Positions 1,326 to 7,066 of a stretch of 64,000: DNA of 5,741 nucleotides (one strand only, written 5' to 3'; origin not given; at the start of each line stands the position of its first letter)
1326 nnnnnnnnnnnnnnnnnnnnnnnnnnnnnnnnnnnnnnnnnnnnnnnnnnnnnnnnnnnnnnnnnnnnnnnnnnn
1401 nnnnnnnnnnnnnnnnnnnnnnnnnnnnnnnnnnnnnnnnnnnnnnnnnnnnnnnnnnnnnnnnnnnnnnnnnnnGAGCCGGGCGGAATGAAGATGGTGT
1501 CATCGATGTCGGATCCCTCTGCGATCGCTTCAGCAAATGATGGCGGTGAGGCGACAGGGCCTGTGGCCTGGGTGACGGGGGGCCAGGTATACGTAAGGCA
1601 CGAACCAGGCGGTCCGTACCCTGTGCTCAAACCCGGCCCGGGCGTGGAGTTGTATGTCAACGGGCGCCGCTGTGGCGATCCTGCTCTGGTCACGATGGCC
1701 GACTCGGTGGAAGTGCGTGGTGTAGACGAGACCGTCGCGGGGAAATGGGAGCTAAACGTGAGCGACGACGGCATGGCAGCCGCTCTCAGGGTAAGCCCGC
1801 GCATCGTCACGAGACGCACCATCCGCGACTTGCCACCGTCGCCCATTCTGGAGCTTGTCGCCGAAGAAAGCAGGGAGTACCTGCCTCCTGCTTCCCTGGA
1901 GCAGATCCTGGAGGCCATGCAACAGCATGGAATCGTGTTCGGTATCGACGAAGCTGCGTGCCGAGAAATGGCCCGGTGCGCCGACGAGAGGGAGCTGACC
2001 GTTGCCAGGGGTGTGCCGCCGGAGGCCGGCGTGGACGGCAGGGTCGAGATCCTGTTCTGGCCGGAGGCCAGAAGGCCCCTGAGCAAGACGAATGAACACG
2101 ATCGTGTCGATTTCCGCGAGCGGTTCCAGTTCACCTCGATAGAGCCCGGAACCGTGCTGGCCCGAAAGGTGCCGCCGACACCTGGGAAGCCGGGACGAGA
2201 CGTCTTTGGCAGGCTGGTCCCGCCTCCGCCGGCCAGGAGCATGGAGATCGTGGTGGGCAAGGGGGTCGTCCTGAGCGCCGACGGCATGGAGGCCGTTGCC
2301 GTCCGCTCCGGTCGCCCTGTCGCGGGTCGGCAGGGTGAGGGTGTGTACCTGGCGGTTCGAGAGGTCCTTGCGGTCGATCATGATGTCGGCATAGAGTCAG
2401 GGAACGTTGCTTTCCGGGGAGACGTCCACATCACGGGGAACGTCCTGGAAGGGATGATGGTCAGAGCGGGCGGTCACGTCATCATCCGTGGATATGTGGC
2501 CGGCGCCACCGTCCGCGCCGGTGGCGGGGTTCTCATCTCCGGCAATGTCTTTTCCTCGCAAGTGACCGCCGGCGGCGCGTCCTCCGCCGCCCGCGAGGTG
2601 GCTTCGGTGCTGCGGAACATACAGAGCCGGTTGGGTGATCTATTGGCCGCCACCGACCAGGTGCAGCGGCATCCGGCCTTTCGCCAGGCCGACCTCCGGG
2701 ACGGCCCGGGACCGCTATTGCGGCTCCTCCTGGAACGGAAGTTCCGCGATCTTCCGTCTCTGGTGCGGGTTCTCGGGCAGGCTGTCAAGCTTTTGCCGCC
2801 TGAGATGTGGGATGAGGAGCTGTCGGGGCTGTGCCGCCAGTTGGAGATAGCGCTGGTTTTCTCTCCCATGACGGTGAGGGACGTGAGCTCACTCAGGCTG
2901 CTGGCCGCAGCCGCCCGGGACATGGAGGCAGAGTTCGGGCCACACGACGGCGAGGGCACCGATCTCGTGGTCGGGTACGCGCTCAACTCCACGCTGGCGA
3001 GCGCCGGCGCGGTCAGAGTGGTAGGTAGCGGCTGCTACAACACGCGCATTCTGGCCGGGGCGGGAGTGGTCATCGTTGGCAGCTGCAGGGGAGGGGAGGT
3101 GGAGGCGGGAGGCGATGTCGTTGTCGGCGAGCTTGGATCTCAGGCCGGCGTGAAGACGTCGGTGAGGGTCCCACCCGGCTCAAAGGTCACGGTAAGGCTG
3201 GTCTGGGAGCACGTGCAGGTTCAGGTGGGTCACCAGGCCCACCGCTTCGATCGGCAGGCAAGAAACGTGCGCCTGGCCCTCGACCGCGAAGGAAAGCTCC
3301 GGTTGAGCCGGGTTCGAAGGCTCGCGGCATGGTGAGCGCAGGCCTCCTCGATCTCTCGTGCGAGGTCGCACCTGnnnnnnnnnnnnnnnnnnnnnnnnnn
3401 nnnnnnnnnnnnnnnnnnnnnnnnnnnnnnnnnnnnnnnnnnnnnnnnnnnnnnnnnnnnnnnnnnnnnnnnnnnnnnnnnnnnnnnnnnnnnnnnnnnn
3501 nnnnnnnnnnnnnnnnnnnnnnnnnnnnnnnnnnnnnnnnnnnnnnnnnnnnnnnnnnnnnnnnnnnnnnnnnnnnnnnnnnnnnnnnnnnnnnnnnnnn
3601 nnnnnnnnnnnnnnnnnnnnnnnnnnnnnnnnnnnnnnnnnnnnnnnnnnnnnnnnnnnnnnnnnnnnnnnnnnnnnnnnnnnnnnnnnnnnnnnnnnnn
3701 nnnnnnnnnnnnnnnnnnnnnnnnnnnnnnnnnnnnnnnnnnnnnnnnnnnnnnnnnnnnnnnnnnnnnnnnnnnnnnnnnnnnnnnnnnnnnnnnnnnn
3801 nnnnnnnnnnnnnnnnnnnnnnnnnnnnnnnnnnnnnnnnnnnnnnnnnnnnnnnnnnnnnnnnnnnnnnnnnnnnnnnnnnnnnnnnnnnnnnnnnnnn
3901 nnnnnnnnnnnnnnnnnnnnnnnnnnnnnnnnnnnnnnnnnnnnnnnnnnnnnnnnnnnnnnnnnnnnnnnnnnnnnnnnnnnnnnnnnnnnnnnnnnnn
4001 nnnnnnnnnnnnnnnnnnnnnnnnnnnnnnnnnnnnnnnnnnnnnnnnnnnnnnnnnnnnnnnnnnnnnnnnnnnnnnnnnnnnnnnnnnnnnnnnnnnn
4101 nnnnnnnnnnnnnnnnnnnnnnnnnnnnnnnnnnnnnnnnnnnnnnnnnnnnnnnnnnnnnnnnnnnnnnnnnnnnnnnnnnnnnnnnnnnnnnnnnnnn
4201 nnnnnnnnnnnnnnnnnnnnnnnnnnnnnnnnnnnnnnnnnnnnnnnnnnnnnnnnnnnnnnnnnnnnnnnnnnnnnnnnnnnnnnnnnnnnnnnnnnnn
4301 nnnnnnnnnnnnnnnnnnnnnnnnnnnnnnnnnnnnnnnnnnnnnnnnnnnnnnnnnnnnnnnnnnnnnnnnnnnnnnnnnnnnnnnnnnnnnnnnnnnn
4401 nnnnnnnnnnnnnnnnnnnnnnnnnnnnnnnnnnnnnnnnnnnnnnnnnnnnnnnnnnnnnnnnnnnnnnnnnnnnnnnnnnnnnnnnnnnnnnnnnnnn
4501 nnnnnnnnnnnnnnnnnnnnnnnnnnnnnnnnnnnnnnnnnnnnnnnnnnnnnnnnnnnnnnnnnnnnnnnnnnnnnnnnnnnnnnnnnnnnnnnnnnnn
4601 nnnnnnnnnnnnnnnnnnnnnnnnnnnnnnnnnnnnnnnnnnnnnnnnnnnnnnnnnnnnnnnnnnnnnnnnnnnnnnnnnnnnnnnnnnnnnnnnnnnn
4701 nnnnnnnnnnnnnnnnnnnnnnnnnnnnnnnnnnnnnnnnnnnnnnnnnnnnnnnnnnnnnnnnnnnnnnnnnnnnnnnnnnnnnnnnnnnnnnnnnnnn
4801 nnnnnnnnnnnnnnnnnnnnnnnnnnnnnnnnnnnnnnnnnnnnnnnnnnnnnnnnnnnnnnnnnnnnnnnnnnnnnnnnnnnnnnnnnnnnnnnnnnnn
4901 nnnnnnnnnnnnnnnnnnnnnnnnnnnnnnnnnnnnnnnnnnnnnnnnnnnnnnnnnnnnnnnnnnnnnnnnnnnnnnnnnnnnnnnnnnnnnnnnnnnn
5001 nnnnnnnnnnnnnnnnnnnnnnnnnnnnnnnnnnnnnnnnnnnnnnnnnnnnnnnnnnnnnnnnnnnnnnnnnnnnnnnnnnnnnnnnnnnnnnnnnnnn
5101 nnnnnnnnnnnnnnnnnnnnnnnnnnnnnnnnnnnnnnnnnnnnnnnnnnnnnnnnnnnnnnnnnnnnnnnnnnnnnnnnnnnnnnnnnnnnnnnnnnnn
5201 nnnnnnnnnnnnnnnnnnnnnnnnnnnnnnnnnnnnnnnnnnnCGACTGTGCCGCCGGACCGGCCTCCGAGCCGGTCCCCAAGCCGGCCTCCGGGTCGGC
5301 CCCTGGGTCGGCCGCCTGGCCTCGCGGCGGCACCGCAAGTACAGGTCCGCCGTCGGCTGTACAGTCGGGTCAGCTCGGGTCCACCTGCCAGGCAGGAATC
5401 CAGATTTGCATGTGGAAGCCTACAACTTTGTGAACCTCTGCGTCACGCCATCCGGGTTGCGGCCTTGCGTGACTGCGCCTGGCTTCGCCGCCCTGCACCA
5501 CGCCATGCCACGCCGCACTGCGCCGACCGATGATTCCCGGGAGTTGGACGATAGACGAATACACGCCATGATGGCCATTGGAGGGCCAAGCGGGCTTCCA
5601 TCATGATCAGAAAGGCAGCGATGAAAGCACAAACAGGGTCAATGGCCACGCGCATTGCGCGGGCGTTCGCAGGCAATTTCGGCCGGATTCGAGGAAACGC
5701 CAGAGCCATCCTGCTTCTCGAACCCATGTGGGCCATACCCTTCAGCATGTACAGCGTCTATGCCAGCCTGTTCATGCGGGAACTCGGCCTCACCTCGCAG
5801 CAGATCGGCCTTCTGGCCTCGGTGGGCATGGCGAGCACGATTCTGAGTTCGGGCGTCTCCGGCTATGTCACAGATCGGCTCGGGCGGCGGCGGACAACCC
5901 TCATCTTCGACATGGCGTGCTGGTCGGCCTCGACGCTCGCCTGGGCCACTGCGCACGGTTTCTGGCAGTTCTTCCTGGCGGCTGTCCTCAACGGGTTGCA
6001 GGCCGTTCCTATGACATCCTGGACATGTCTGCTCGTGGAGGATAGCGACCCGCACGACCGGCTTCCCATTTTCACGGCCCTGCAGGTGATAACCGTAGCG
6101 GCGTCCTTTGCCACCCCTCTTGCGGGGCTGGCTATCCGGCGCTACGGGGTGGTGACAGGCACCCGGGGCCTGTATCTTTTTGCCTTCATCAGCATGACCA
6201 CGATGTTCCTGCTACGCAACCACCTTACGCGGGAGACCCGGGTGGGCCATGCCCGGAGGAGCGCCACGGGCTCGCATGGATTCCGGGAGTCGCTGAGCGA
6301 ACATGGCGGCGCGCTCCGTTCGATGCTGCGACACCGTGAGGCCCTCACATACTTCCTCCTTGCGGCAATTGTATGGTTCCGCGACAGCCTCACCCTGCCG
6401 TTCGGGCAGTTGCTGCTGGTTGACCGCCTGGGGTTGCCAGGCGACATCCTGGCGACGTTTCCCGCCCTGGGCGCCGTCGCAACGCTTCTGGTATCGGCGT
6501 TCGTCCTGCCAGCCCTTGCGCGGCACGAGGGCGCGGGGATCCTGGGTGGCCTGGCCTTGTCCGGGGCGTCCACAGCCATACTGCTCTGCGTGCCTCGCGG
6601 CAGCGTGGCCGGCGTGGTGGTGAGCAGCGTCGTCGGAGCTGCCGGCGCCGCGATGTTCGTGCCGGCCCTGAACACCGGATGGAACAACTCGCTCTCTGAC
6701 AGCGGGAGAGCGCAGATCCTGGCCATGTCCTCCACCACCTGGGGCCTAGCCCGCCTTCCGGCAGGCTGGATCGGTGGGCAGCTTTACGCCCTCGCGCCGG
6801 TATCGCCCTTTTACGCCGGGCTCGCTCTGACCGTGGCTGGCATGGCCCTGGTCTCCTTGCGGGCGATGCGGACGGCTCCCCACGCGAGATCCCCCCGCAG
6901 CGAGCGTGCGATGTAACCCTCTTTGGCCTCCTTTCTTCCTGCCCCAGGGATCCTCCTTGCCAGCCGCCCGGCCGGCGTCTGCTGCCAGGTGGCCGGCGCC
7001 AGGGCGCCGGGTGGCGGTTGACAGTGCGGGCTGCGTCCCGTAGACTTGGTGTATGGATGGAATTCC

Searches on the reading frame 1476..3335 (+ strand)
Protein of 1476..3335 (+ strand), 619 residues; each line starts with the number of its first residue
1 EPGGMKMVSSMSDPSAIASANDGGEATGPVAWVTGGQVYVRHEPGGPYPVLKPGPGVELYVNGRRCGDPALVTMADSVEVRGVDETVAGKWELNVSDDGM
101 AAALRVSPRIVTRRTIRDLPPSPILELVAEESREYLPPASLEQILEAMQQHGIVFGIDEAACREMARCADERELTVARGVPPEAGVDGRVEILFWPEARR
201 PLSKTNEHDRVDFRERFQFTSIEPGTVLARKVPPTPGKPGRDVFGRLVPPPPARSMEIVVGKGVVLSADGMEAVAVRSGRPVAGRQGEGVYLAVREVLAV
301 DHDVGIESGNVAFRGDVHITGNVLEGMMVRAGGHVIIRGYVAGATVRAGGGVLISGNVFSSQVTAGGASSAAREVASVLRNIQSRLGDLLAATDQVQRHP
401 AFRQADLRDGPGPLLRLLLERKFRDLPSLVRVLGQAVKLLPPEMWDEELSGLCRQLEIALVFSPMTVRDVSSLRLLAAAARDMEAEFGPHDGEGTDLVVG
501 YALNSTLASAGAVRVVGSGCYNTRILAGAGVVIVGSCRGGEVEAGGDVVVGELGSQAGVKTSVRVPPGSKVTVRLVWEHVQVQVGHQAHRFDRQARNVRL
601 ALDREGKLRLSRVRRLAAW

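Call 52: search_protein_families(library=pfam, proteins=[window:1476-3335:+], max_evalue=0.001)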
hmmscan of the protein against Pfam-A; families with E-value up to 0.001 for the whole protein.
window:1476-3335:+ (619 aa): 2 families
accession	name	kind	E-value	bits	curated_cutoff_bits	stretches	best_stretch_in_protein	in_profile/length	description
PF20250.3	FapA_N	-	4.4e-44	150.4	27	1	92-283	2-175/178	Flagellar Assembly Protein A N-terminal region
PF03961.19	FapA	-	7.1e-24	85.3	31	1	296-371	1-79/272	Flagellar Assembly Protein A beta solenoid domain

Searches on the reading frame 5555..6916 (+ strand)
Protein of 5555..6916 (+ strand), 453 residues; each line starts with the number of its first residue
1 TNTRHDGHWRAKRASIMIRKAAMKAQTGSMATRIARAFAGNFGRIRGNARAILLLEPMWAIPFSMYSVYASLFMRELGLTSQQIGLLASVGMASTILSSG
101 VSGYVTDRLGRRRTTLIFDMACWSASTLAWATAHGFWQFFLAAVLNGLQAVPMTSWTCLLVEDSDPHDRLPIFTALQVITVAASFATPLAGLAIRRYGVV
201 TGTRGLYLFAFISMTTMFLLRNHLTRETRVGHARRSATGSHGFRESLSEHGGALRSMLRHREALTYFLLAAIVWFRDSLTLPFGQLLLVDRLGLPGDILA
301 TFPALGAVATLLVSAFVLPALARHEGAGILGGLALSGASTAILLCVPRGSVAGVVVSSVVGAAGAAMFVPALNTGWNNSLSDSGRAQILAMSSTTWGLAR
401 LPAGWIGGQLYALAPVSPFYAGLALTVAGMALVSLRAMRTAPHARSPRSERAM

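Call 52: search_protein_families(library=pfam, proteins=[window:5555-6916:+], max_evalue=0.001)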
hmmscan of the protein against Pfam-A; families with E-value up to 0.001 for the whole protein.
window:5555-6916:+ (453 aa): 3 families
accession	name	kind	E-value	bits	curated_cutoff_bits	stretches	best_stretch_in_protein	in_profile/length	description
PF07690.21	MFS_1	-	1.4e-21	77.3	33.4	1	63-400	12-343/347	Major Facilitator Superfamily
PF12832.13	MFS_1_like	-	3e-14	53.3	25.2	1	69-413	21-364/373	MFS_1 like family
PF13347.12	MFS_2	-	1.5e-05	24.2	27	1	54-155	231-333/427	MFS/sugar transport protein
